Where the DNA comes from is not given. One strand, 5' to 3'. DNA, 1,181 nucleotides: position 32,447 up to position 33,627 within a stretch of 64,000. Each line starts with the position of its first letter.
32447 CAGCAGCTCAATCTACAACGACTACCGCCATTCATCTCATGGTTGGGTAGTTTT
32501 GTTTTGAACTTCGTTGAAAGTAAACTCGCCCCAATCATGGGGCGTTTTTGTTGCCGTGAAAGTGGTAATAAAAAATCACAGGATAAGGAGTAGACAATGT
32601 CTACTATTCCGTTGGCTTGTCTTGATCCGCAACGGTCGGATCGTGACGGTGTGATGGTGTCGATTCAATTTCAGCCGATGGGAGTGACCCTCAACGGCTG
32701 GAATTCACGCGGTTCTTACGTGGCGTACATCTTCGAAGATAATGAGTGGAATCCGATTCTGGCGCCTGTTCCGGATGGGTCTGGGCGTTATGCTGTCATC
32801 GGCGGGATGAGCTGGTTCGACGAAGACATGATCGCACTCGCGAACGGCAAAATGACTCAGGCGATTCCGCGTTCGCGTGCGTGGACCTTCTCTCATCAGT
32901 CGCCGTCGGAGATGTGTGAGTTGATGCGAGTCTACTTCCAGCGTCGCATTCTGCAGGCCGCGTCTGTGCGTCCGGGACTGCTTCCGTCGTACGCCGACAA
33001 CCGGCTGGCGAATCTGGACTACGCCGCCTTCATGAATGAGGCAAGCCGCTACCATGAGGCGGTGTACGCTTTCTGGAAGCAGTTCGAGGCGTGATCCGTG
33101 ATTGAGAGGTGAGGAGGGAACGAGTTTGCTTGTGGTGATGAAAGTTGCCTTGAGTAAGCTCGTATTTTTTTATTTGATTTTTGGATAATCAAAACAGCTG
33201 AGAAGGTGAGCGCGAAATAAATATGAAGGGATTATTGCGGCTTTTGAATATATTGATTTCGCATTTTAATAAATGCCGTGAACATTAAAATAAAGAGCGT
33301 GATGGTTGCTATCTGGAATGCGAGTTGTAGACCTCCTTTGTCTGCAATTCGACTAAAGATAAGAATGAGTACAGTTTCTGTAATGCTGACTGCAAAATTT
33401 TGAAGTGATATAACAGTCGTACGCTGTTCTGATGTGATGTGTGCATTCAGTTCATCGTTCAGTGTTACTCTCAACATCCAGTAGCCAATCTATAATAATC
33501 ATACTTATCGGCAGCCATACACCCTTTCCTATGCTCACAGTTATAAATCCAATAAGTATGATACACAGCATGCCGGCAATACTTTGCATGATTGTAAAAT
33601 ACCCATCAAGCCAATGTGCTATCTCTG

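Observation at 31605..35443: tRNA-Thr(GGU) and a duplicated tRNA 3'-end fragment bracket a 3.7-kb compositionally foreign, degraded island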

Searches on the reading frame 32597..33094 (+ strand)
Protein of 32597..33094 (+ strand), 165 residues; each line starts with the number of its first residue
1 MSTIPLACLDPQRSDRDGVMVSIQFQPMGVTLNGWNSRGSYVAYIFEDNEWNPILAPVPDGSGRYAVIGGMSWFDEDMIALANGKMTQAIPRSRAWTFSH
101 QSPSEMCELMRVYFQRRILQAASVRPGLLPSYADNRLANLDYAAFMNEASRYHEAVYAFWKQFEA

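Call 6: search_protein_families(library=pfam, proteins=[window:32597-33094:+], max_evalue=0.01)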
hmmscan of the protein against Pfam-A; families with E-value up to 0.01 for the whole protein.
window:32597-33094:+ (165 aa): 0 families

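Call 20: find_homologous_proteins(query=window:32597-33094:+)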
Query window:32597-33094:+ (165 aa): 2 proteins with E <= 0.001 among 25 candidates.
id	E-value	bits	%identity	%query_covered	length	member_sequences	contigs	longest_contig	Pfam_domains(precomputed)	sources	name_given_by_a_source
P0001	9.1e-109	379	100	100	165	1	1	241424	-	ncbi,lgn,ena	-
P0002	5.7e-48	181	52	99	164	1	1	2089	-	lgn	-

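Call 21: find_encoding_contigs(protein=P0001, flank=10000, max_places=6)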
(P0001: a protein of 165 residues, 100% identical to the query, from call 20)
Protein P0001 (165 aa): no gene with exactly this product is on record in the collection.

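Call 22: find_encoding_contigs(protein=P0002, flank=10000, max_places=6)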
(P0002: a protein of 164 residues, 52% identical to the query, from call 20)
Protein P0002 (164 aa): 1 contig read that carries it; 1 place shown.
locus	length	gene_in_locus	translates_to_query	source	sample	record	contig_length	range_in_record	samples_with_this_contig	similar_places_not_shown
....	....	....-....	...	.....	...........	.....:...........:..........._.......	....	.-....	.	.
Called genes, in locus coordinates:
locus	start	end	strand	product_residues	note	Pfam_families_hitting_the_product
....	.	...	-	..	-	?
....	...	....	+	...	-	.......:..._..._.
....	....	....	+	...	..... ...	-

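Call 24: find_encoding_contigs(protein=P0006, flank=10000)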
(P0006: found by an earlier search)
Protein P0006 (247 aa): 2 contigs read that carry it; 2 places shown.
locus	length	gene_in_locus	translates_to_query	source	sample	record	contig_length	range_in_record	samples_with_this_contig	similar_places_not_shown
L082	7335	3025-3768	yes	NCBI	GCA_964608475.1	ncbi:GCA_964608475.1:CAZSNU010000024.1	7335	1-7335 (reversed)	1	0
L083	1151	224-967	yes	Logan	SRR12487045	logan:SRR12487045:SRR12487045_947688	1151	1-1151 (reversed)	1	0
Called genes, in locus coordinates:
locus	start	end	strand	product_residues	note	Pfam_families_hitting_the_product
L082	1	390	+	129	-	?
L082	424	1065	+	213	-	-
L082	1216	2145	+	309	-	PF10017:Methyltransf_33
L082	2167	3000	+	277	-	-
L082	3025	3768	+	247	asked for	PF01209:Ubie_methyltran (weak), PF13489:Methyltransf_23, PF05401:NodS (weak), PF08241:Methyltransf_11, PF08242:Methyltransf_12, PF13649:Methyltransf_25, PF13847:Methyltransf_31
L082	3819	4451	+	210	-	PF04832:SOUL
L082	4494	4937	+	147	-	-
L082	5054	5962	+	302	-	-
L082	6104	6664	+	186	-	-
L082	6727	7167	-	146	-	PF08818:DUF1801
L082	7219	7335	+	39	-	?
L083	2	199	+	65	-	?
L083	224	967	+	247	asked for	PF01209:Ubie_methyltran (weak), PF13489:Methyltransf_23, PF05401:NodS (weak), PF08241:Methyltransf_11, PF08242:Methyltransf_12, PF13649:Methyltransf_25, PF13847:Methyltransf_31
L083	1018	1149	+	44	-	?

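Call 25: find_encoding_contigs(protein=P0008, flank=10000)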
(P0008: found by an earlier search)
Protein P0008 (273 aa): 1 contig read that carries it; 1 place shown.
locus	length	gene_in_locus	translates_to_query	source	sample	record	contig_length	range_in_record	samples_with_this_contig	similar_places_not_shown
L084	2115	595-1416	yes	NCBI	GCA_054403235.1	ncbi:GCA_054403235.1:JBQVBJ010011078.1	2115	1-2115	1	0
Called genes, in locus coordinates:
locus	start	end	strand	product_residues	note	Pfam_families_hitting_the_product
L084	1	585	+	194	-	?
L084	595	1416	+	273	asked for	PF13176:TPR_7 (faint), PF00515:TPR_1 (faint), PF13181:TPR_8 (faint), PF13428:TPR_14 (faint), PF07719:TPR_2 (faint), PF13432:TPR_16 (weak), PF23914:TPR_CcmH_CycH (weak), PF13371:TPR_9 (weak), +3 more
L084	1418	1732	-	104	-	-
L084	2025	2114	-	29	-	?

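Call 26: find_encoding_contigs(protein=P0012, flank=10000)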
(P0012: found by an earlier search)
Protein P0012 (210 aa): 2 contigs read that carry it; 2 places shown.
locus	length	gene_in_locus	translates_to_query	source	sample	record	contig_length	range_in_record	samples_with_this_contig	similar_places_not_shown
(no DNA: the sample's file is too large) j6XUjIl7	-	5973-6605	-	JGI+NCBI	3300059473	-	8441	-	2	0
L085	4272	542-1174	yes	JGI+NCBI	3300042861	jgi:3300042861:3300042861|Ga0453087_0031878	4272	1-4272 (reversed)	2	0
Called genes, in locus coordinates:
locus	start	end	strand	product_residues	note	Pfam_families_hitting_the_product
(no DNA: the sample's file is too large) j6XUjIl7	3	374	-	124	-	?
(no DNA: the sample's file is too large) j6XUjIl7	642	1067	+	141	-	-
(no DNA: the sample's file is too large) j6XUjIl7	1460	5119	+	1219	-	PF13428:TPR_14 (faint), PF14559:TPR_19 (faint)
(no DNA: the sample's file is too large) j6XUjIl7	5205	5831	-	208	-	-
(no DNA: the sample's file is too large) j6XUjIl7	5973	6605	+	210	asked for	PF04832:SOUL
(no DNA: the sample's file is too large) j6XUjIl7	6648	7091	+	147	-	-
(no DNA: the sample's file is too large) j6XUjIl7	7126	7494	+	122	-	PF09876:DUF2103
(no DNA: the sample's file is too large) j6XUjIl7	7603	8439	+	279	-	?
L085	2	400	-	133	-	?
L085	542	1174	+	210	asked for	PF04832:SOUL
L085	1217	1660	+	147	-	-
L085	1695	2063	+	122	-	PF09876:DUF2103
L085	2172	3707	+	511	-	-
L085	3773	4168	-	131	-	PF08818:DUF1801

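Call 59: search_protein_families(library=phrogs, max_evalue=0.001, proteins=[window:32597-33094:+])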
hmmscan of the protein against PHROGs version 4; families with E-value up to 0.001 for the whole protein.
window:32597-33094:+ (165 aa): 0 families

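Call 60: search_protein_families(library=ncbifam, max_evalue=0.001, proteins=[window:32597-33094:+])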
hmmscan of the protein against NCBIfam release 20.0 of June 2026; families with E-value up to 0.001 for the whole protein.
window:32597-33094:+ (165 aa): 0 families

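Call 66: search_protein_representatives(protein=window:32597-33094:+)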
Query: 165 residues. Proteins with E-value up to 0.001 (for the whole library): 4; up to 1e-10: 2; up to 1e-30: 1. The best 4 are listed.
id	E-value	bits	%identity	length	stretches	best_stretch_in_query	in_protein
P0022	9.6e-38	146.0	46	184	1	16-163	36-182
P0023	7.0e-28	113.9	43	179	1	21-161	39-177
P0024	1.8e-09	54.1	71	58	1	2-39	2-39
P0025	8.9e-05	38.8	24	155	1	23-161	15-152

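Call 67: find_encoding_contigs(protein=P0022, flank=10000, max_places=4)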
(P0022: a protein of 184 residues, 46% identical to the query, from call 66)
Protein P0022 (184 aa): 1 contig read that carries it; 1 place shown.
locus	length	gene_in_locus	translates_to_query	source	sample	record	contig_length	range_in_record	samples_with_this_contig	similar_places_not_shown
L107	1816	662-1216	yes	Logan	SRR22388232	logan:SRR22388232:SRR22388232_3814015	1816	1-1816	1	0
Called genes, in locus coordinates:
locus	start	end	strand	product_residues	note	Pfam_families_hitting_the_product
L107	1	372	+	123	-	?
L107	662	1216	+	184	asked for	-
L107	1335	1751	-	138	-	-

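Call 68: find_encoding_contigs(protein=P0023, flank=10000, max_places=4)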
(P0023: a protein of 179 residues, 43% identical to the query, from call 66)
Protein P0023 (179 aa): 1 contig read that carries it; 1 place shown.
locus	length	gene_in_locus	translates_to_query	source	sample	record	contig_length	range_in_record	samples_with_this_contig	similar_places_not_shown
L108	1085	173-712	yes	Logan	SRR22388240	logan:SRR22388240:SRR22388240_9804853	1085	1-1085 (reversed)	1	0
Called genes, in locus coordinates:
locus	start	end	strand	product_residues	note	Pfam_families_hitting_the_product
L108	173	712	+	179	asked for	-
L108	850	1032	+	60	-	-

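Call 76: predict_structure(alignment_id=A4)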
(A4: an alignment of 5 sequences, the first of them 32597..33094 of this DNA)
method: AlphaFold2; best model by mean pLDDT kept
length: 165 residues; sequences in the alignment: 5
mean_pLDDT: 70.7   pTM: 0.69
mean pLDDT of the five models: 70.7, 70.3, 69.9, 66.1, 50.7
residues with pLDDT >= 90: 4; 70-90: 96; 50-70: 46; < 50: 19
segments of 3 or more residues with pLDDT < 50: 1-5, 13-22
pLDDT, mean of each block of 10 residues (from residue 1): 46 46 53 55 57 77 78 83 72 80 86 84 62 79 89 84 72
secondary structure, 60 per line:
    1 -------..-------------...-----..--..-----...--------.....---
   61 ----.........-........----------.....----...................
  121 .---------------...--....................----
elements in order: E23-25 E42-44 E53-57 E65-73 H75-82 E93-97 H102-121 H142-161

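Call 78: fold_search(model_id=the predicted structure, library=pdb)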
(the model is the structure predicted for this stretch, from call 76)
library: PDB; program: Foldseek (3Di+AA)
matches with E <= 10: 30; with E <= 0.001: 0
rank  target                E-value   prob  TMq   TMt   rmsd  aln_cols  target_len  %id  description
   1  8qqf_A                4.2e+00  0.04  0.19  0.24   7.3        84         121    8  TBC1D23 PH domain complexed with STX16 TLY motif (released 2024-04-10)
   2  9c5g_A                4.2e+00  0.01  0.16  0.12  12.8       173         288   11  Structure of R. leguminosarum CapW bound to single-stranded DNA (released 2024-10-30)
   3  6d90_A                4.2e+00  0.01  0.09  0.07   8.2        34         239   24  Mammalian 80S ribosome with a double translocated CrPV-IRES, P-site tRNA and eRF1. (released 2018-06-06)
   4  7xhp_A                4.5e+00  0.01  0.13  0.07  18.5       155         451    9  Structure of a Glucose 6-Phosphate Dehydrogenase from Zymomonas mobilis (released 2023-02-22)
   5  9c5g_B                4.5e+00  0.01  0.15  0.11  13.4       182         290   12  Structure of R. leguminosarum CapW bound to single-stranded DNA (released 2024-10-30)
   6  6mpv_A                5.1e+00  0.01  0.15  0.10  11.5        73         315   16  Cryo-electron microscopy structure of Plasmodium falciparum Rh5/CyRPA/Ripr invasion complex (released 2018-12-12)
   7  6qik_B                5.4e+00  0.01  0.10  0.07   7.5        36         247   22  Cryo-EM structures of Lsg1-TAP pre-60S ribosomal particles (released 2019-06-26)
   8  5jlt_C                6.1e+00  0.03  0.19  0.25  10.5       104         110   10  The crystal structure of the bacteriophage T4 MotA C-terminal domain in complex with dsDNA reveals a novel protein-DNA (released 2017-05-03)
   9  9har_AA               6.1e+00  0.01  0.11  0.13  12.4        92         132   17  pT=3 virus-like particle of ssRNA phage ESE017 coat protein (released 2024-11-13)
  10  8oh6_AW               6.4e+00  0.01  0.10  0.07   8.0        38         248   26  Crystal structure of the Candida albicans 80S ribosome in complex with Paromomycin (500umol) (released 2024-10-02)
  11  7b0y_B                6.8e+00  0.01  0.16  0.03  14.7       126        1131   10  Structure of a transcribing RNA polymerase II-U1 snRNP complex (released 2021-01-13)
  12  1j6x_A                6.8e+00  0.01  0.18  0.19  12.1       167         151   11  CRYSTAL STRUCTURE OF HELICOBACTER PYLORI LUXS (released 2001-06-08)
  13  9e6q_AA               6.8e+00  0.01  0.10  0.07   7.5        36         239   25  Cryo-EM structure of the Pyrobaculum calidifontis 50S ribosomal subunit in complex with Dri (released 2024-11-20)
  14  4v8p_BA               6.8e+00  0.01  0.10  0.07   7.3        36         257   22  T.thermophila 60S ribosomal subunit in complex with initiation factor 6. (released 2014-07-09)
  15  5apn_A                7.3e+00  0.01  0.10  0.08   7.5        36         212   22  Structure of the yeast 60S ribosomal subunit in complex with Arx1, Alb1 and N-terminally tagged Rei1 (released 2015-12-16)
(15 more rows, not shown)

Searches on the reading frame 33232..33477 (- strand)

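Call 6: search_protein_families(library=pfam, proteins=[window:33232-33477:-], max_evalue=0.01)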
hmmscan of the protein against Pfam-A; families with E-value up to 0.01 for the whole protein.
window:33232-33477:- (81 aa): 1 family
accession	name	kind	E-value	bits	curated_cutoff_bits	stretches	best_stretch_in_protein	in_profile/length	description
PF07690.21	MFS_1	-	0.0031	16.9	33.4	1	12-70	111-172/347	Major Facilitator Superfamily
